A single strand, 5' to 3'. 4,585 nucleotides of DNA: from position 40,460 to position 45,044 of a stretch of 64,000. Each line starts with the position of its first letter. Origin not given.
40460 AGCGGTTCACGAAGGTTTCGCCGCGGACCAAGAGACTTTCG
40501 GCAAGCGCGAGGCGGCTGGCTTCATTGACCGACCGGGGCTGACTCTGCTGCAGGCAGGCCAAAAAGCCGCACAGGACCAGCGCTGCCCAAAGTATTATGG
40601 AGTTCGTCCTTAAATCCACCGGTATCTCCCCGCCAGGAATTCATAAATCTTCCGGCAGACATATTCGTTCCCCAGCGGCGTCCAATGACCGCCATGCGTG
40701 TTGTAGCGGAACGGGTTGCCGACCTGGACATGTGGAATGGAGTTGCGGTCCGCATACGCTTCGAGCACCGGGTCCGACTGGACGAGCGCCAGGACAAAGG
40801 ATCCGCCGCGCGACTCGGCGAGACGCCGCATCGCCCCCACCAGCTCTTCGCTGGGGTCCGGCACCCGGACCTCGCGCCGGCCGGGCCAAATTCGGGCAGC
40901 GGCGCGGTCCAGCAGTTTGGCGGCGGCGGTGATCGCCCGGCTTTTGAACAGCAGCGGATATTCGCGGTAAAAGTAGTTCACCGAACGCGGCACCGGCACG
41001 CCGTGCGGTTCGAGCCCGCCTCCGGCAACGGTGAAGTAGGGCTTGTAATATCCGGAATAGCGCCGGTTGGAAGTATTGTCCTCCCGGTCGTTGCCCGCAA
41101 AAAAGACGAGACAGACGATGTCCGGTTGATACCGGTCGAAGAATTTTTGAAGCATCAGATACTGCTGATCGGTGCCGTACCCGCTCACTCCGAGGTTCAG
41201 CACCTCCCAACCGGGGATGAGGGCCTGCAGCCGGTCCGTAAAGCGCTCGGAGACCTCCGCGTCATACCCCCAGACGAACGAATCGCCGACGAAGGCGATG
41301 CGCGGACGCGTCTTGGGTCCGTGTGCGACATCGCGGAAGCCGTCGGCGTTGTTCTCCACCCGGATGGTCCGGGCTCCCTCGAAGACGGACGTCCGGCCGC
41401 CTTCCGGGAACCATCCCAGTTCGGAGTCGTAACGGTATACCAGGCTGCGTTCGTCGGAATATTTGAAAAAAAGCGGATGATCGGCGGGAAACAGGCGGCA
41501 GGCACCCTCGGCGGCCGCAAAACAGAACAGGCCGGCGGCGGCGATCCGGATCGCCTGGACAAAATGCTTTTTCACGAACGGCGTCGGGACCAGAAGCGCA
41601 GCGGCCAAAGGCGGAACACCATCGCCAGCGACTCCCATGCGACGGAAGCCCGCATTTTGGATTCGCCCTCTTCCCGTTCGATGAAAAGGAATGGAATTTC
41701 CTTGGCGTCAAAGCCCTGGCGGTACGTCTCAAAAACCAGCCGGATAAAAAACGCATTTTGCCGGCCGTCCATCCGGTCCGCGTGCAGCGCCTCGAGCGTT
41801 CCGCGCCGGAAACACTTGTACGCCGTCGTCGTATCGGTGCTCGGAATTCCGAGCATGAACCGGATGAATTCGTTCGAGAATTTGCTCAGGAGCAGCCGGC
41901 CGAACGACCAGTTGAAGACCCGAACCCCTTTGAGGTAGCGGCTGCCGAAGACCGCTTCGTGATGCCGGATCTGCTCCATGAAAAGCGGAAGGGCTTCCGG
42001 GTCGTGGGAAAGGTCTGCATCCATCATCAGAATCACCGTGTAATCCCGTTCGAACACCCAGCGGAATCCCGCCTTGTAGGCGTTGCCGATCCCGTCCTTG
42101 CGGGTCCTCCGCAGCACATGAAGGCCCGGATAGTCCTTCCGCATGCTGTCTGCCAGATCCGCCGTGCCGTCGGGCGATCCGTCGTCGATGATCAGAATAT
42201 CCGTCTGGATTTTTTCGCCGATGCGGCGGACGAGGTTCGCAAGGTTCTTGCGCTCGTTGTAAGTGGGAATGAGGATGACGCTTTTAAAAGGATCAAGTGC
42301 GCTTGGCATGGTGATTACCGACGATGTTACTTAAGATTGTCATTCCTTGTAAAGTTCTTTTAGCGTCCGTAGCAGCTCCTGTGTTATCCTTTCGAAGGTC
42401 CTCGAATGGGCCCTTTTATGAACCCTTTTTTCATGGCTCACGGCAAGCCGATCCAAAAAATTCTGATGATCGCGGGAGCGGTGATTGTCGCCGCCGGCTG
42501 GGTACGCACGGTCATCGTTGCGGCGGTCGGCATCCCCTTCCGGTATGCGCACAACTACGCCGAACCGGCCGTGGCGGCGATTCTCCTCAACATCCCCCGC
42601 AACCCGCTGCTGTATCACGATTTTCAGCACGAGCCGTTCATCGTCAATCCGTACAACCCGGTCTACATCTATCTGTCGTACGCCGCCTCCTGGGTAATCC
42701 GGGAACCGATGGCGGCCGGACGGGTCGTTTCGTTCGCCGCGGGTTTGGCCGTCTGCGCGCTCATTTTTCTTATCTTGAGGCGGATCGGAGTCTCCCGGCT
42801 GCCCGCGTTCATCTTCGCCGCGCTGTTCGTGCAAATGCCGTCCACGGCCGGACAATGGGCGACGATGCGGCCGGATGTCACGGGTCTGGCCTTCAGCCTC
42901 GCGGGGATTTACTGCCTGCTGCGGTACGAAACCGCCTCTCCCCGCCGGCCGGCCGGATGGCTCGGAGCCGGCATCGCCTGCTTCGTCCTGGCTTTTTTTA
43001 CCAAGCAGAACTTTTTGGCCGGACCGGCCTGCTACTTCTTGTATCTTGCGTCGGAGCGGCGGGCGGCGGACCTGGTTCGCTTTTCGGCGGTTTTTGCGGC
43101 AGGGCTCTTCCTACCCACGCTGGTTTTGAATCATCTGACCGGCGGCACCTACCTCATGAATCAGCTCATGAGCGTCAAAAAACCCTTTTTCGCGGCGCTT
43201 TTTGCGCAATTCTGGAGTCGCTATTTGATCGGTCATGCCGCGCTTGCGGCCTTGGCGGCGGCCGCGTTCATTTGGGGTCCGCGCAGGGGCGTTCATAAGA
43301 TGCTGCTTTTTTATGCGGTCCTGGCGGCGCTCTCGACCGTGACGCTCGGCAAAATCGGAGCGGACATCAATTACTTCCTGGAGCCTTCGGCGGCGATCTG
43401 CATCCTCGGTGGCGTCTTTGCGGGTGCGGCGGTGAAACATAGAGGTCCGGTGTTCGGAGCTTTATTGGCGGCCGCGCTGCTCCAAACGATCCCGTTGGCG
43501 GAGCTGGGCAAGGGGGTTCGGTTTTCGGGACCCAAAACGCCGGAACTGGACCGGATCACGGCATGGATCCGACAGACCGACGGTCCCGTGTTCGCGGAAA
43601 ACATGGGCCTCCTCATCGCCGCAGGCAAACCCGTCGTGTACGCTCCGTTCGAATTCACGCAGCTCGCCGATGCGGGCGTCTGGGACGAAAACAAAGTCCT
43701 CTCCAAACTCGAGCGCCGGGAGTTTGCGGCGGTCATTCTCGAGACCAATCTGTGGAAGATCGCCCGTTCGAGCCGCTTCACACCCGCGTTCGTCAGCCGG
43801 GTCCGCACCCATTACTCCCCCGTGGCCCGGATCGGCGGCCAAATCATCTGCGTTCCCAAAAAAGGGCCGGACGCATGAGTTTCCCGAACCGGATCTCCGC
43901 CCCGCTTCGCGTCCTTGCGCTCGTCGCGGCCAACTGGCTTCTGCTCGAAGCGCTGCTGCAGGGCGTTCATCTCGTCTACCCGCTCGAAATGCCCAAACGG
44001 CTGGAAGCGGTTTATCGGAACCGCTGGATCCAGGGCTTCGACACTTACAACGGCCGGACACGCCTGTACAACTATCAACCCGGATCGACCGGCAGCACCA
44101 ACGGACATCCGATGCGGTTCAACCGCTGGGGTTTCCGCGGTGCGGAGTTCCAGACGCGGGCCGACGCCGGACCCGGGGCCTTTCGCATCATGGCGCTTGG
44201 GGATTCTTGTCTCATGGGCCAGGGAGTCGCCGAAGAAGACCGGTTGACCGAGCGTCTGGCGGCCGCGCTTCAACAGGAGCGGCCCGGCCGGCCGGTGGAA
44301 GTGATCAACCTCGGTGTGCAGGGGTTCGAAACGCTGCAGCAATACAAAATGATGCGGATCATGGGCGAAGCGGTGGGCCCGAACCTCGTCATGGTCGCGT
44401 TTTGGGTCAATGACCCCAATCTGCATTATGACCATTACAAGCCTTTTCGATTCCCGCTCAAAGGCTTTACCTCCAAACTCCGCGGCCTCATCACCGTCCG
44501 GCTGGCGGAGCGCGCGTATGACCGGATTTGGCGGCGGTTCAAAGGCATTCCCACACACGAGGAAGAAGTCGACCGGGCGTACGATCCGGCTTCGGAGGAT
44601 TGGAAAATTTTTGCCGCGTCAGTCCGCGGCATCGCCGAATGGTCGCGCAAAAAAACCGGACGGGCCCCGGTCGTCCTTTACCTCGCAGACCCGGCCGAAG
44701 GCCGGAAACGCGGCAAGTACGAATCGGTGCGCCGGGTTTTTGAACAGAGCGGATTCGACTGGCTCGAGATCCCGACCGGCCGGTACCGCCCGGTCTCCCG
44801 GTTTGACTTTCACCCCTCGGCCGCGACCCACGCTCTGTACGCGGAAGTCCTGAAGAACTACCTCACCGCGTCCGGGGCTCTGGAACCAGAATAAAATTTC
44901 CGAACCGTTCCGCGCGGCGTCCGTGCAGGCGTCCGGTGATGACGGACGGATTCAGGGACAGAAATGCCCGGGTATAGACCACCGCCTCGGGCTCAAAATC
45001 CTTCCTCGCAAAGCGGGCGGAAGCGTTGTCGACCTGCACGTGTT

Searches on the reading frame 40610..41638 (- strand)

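Call 48: search_protein_families(library=pfam, proteins=[window:40610-41638:-], max_evalue=0.00001)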
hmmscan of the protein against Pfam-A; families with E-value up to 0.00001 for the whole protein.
window:40610-41638:- (342 aa): 1 family
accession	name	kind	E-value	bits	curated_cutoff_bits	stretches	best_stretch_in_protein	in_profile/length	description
PF13472.12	Lipase_GDSL_2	-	6e-10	40.3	32.9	1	116-284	1-149/178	GDSL-like Lipase/Acylhydrolase family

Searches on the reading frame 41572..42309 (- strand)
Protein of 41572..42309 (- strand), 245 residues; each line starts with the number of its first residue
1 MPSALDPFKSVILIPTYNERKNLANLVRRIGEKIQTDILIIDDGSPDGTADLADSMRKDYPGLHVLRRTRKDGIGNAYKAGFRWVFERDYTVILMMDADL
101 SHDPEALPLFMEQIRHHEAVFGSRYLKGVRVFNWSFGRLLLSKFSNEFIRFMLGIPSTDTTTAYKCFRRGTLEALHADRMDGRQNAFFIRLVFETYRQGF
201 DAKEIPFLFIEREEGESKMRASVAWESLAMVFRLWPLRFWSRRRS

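Call 48: search_protein_families(library=pfam, proteins=[window:41572-42309:-], max_evalue=0.00001)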
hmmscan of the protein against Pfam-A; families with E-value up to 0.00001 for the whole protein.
window:41572-42309:- (245 aa): 1 family
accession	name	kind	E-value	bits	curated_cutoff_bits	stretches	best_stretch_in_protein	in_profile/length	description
PF00535.33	Glycos_transf_2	-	4.9e-29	101.9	23.3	1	12-173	2-165/168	Glycosyl transferase family 2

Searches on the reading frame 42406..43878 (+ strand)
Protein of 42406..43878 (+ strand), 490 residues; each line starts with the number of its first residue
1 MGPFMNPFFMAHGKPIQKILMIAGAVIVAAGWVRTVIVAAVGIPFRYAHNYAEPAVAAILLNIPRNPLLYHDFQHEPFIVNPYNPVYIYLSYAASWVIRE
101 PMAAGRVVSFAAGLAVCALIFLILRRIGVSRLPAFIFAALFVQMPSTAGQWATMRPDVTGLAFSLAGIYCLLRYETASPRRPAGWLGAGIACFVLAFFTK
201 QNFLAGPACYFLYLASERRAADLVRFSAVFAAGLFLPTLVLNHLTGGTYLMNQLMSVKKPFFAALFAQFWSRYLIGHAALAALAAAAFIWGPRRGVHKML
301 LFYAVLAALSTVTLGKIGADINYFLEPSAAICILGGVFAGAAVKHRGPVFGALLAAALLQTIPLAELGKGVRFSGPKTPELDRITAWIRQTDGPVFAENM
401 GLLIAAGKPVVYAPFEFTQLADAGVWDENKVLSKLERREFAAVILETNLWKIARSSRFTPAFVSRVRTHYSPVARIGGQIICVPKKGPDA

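Call 48: search_protein_families(library=pfam, proteins=[window:42406-43878:+], max_evalue=0.00001)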
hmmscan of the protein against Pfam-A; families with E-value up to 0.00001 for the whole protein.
window:42406-43878:+ (490 aa): 1 family
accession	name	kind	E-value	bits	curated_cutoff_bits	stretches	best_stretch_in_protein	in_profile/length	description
PF02366.24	PMT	-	1.7e-07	31.5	22.7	1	80-192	59-172/245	Dolichyl-phosphate-mannose-protein mannosyltransferase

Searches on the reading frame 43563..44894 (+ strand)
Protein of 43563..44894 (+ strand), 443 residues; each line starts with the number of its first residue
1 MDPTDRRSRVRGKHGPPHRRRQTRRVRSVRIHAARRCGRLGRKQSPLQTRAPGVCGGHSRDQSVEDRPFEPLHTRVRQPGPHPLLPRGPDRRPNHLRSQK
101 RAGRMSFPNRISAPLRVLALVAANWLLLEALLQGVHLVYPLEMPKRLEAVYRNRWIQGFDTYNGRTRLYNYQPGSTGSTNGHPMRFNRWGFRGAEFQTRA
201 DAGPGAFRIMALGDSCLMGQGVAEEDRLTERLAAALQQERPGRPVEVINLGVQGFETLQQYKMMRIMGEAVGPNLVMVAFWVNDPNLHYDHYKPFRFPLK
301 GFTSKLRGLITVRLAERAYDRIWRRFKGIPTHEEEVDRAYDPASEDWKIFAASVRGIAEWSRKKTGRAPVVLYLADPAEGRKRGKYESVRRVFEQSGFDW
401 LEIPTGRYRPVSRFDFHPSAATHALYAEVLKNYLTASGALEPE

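Call 48: search_protein_families(library=pfam, proteins=[window:43563-44894:+], max_evalue=0.00001)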
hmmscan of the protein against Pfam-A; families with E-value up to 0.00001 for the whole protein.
window:43563-44894:+ (443 aa): 1 family
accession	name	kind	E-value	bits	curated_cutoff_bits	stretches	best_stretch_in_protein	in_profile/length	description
PF13472.12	Lipase_GDSL_2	-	1.4e-06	29.4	32.9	1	211-425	1-178/178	GDSL-like Lipase/Acylhydrolase family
